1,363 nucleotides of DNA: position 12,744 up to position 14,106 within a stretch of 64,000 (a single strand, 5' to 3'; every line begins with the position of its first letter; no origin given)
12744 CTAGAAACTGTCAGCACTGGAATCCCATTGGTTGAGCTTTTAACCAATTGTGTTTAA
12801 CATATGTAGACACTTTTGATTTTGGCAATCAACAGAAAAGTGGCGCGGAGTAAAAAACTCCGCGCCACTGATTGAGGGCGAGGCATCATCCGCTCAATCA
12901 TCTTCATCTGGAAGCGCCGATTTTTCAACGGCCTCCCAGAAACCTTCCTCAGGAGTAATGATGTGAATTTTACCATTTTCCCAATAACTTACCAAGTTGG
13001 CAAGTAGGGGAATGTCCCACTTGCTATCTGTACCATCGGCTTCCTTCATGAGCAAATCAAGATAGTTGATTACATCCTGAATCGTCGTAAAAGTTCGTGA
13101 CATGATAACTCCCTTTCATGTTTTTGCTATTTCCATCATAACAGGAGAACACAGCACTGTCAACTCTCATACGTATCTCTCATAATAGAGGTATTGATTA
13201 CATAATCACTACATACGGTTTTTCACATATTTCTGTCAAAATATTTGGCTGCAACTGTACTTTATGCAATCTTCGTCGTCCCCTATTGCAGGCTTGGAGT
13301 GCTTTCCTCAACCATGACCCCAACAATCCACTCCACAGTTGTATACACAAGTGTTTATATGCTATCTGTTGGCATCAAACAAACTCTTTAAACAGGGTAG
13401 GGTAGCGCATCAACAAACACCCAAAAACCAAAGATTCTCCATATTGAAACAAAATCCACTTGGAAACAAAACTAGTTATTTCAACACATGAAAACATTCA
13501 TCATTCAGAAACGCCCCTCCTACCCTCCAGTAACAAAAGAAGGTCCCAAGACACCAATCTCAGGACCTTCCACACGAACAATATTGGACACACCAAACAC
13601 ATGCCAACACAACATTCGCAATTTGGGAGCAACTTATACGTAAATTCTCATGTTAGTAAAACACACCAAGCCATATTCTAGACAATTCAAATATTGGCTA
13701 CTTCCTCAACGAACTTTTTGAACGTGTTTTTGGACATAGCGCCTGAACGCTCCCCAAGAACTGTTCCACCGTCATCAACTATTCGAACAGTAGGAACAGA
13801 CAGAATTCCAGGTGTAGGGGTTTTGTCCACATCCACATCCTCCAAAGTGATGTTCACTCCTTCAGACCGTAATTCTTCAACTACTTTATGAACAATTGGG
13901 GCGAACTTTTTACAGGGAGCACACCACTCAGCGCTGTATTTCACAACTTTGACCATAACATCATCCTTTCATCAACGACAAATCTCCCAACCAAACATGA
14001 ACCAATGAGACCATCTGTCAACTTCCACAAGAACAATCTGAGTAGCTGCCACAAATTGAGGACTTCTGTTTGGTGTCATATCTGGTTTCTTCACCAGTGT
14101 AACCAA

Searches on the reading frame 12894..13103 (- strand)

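Call 45: search_protein_families(library=pfam, proteins=[window:12894-13103:-], max_evalue=0.01)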
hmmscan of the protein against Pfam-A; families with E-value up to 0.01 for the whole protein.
window:12894-13103:- (69 aa): 0 families

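Call 64: search_protein_families(library=ncbifam, proteins=[window:12894-13103:-], max_evalue=1)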
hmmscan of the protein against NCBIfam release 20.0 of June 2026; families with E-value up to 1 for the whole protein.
window:12894-13103:- (69 aa): 1 family
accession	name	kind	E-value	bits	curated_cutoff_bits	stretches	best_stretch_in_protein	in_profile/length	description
NF045569.1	T3SSHrpZ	equivalog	0.23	10.9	500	1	16-57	130-172/345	type III secretion system effector HrpZ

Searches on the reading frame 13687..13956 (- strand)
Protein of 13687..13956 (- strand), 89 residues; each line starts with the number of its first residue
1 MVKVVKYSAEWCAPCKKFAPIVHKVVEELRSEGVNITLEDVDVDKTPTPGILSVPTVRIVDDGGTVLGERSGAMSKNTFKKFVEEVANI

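Call 45: search_protein_families(library=pfam, proteins=[window:13687-13956:-], max_evalue=0.01)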
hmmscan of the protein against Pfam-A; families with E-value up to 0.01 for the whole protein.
window:13687-13956:- (89 aa): 5 families
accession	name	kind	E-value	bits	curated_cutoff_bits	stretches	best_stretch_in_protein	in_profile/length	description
PF00085.26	Thioredoxin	-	9.5e-14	51.7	23.5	1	4-84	22-102/103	Thioredoxin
PF13192.12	Thioredoxin_3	-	0.00028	21.3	24.8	1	3-69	4-64/76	Thioredoxin domain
PF13905.12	Thioredoxin_8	-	0.00035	21.3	27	1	5-36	6-38/94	Thioredoxin-like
PF13098.12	Thioredoxin_2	-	0.0025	18.6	27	0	4-82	9-103/104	Thioredoxin-like domain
PF14595.12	Thioredoxin_9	-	0.0052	17.1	25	1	3-71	44-118/129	Thioredoxin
